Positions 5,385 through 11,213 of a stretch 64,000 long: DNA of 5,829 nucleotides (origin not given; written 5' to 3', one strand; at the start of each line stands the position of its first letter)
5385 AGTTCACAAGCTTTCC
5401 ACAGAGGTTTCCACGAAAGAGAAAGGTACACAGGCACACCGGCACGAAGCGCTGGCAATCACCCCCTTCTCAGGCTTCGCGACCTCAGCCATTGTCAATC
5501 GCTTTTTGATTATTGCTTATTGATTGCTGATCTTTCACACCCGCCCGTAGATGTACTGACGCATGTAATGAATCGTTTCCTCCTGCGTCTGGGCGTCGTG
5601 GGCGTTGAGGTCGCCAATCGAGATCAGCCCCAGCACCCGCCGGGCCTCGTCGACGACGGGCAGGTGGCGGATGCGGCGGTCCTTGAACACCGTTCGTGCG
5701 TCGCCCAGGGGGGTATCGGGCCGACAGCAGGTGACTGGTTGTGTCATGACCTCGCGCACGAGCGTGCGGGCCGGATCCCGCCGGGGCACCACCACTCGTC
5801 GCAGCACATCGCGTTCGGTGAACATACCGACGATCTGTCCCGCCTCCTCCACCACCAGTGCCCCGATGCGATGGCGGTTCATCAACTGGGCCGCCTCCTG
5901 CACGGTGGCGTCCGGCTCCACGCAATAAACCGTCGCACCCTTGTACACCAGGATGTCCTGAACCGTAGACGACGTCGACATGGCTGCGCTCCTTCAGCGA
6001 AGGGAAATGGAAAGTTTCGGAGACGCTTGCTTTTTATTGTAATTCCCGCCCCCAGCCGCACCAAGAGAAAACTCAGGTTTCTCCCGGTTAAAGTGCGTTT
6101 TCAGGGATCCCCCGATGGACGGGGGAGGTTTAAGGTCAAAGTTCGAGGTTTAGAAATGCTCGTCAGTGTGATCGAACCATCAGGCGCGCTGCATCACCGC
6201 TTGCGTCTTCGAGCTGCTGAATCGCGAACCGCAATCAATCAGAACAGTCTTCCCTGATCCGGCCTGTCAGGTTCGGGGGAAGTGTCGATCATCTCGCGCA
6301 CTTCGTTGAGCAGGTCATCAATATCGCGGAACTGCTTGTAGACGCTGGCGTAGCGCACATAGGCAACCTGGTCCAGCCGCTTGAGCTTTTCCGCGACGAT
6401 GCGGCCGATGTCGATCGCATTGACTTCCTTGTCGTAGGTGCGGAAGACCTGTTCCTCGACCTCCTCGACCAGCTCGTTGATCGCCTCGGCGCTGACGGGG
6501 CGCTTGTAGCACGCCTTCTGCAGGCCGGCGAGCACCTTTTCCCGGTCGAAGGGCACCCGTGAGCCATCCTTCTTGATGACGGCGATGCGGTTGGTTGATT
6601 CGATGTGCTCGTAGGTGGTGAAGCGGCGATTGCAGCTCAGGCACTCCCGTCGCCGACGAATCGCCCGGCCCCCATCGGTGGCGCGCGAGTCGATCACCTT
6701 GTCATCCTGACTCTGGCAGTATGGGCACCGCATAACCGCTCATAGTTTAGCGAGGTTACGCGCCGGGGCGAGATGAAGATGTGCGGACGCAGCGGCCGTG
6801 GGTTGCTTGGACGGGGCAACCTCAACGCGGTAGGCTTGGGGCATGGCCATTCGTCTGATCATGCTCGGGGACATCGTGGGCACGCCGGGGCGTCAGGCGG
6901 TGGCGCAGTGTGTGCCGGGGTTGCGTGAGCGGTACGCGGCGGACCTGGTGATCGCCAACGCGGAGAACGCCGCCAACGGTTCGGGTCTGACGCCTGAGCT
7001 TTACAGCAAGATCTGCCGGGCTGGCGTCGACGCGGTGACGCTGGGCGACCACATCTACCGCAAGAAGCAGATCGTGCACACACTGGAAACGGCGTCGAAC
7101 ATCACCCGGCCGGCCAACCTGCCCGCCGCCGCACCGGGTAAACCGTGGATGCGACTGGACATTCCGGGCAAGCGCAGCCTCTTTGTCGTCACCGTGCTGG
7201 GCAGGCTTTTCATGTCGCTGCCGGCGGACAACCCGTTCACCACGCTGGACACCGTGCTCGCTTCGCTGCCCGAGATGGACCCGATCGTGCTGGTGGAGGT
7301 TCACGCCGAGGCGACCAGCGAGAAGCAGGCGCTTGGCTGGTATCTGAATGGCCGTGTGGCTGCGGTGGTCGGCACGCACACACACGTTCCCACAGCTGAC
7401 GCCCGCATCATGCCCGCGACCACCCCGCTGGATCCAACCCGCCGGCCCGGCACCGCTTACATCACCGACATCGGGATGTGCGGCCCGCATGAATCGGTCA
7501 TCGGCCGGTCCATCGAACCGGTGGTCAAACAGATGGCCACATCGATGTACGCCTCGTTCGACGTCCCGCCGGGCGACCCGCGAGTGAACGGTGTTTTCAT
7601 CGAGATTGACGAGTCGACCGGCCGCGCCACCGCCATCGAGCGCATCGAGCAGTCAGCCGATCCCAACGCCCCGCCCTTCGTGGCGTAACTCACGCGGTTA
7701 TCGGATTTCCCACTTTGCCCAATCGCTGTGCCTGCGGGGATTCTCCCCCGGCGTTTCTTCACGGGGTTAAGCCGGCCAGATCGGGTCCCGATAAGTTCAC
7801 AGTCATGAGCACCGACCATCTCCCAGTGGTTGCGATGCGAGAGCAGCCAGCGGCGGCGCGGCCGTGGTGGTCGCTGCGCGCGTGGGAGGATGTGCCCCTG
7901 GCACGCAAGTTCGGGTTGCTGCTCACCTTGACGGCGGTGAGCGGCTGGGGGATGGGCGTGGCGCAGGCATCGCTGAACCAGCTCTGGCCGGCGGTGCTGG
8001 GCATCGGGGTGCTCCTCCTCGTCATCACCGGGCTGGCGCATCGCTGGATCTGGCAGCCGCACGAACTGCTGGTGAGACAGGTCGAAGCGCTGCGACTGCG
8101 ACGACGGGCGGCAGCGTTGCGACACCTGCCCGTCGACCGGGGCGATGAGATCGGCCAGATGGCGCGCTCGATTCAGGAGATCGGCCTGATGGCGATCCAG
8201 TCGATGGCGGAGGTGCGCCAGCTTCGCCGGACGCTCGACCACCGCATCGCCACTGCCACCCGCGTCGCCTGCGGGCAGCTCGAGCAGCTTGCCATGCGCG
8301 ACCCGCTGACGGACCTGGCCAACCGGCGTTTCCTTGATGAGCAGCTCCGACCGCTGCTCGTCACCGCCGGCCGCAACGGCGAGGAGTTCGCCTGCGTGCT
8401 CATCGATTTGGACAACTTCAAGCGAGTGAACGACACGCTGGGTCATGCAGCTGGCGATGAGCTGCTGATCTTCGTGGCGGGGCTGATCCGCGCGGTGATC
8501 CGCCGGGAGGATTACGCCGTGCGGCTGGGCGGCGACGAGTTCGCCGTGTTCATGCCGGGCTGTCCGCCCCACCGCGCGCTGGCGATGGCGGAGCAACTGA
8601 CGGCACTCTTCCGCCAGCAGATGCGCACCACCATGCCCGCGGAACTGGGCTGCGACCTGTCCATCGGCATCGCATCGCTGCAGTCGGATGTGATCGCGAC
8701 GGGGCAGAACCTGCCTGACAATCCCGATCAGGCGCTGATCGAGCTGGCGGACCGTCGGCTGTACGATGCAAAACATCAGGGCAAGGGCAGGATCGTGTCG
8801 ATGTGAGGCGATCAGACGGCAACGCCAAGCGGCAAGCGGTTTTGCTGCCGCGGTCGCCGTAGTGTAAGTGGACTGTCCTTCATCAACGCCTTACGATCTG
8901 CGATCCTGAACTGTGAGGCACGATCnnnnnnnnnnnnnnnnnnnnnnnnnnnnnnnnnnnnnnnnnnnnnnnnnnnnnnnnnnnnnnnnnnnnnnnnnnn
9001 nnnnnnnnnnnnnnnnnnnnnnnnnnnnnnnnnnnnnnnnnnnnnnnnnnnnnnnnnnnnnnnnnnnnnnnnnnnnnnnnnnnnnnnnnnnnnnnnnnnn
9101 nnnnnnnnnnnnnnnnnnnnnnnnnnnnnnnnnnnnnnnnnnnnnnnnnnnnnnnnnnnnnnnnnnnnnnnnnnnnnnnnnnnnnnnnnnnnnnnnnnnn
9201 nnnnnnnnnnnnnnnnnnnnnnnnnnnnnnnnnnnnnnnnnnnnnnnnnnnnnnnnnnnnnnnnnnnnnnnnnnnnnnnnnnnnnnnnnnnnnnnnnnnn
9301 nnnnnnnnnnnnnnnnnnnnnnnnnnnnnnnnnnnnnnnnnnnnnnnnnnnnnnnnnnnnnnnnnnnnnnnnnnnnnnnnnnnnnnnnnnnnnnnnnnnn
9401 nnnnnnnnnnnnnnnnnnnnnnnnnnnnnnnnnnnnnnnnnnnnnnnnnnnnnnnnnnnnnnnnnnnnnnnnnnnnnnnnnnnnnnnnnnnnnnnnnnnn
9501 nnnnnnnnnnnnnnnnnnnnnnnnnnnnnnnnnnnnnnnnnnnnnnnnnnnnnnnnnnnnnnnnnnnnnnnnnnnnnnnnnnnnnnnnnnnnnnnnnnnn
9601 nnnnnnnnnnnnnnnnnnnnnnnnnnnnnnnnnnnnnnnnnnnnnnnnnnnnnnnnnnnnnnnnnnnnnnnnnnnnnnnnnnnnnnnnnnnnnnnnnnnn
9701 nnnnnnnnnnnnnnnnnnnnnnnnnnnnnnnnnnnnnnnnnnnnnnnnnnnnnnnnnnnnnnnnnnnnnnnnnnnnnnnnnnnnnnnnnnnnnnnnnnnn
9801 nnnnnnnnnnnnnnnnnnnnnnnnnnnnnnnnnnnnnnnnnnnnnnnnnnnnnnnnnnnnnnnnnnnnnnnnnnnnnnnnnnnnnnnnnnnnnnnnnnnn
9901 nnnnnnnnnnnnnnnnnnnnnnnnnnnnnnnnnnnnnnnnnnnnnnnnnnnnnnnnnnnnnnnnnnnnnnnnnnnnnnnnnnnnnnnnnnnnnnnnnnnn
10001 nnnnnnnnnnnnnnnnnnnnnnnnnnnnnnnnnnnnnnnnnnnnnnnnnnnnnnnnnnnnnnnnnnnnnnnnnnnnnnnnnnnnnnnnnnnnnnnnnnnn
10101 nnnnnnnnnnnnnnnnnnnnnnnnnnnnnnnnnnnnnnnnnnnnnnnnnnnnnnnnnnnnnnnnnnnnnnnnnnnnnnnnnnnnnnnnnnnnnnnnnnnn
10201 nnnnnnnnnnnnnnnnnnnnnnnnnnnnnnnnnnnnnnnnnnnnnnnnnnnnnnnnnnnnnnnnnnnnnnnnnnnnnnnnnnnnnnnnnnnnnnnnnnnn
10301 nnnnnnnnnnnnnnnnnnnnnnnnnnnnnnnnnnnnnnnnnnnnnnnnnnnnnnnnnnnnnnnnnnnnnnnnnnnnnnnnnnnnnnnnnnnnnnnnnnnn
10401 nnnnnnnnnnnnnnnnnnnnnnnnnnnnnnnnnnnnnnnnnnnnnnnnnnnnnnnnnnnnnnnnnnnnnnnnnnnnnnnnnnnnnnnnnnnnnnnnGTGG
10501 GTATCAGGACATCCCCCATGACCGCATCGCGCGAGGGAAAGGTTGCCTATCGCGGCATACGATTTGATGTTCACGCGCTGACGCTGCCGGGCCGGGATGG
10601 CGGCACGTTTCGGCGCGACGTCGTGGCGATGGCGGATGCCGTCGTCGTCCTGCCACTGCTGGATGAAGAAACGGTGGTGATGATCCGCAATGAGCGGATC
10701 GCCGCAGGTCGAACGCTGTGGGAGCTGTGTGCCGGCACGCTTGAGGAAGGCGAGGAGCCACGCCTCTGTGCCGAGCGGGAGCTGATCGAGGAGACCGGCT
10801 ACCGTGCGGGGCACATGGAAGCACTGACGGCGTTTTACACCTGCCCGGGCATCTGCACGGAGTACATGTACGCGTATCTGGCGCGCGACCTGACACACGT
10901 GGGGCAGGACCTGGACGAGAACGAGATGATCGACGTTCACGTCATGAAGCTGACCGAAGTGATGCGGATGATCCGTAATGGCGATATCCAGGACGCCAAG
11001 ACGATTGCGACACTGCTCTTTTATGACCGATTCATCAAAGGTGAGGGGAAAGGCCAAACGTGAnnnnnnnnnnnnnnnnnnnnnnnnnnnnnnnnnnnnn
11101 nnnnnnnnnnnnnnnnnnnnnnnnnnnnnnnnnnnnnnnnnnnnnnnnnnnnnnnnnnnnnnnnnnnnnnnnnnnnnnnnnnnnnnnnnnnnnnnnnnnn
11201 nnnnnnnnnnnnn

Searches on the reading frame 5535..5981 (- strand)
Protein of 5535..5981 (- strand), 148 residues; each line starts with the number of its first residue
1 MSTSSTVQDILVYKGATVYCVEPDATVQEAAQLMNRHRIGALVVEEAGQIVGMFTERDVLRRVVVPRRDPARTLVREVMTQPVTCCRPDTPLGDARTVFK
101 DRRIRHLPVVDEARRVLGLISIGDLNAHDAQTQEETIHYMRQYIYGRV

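Call 15: search_protein_families(library=pfam, proteins=[window:5535-5981:-], max_evalue=0.001)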
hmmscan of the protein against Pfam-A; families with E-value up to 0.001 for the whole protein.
window:5535-5981:- (148 aa): 1 family
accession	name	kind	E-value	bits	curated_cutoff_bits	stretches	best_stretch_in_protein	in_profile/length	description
PF00571.33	CBS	-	1.1e-30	106.1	24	2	75-125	1-51/57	CBS domain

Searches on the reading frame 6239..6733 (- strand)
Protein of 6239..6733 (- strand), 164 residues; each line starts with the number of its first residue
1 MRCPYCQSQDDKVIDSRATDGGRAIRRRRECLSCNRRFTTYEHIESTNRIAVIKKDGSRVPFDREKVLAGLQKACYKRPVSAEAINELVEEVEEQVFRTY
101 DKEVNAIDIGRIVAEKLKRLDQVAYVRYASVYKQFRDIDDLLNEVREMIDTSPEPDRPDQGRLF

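Call 15: search_protein_families(library=pfam, proteins=[window:6239-6733:-], max_evalue=0.001)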
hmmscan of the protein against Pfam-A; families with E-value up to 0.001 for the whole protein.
window:6239-6733:- (164 aa): 2 families
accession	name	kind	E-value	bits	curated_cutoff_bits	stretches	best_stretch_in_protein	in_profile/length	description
PF03477.21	ATP-cone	-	4.5e-23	82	25.8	1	51-137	2-87/88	ATP cone domain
PF22811.2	Zn_ribbon_NrdR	-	5.6e-22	77.8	27.2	1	1-42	1-42/42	Transcriptional repressor NrdR-like, N-terminal domain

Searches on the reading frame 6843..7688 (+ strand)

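Call 15: search_protein_families(library=pfam, proteins=[window:6843-7688:+], max_evalue=0.001)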
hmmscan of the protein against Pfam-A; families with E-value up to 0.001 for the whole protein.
window:6843-7688:+ (281 aa): 1 family
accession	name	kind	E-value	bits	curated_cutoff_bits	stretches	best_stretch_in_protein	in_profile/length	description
PF13277.11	YmdB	-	7e-92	307.7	27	1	7-268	2-253/253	YmdB-like protein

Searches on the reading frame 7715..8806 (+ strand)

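Call 15: search_protein_families(library=pfam, proteins=[window:7715-8806:+], max_evalue=0.001)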
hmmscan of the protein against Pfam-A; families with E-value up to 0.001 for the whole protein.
window:7715-8806:+ (363 aa): 1 family
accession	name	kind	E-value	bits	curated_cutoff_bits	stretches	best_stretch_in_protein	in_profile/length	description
PF00990.26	GGDEF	-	3.6e-39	134.5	23.8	1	193-358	1-160/161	Diguanylate cyclase, GGDEF domain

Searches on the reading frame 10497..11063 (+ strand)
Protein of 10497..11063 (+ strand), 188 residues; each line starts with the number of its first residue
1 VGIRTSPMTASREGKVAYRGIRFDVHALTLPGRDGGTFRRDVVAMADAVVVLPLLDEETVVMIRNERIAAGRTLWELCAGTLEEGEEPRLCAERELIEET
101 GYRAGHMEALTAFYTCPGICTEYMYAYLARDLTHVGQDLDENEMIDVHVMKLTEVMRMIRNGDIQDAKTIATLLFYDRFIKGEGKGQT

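Call 15: search_protein_families(library=pfam, proteins=[window:10497-11063:+], max_evalue=0.001)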
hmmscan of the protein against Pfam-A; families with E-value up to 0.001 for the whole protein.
window:10497-11063:+ (188 aa): 1 family
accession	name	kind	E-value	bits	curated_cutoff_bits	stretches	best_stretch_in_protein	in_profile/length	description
PF00293.34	NUDIX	-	8.9e-19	68.3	21.1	1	47-171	4-132/134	NUDIX domain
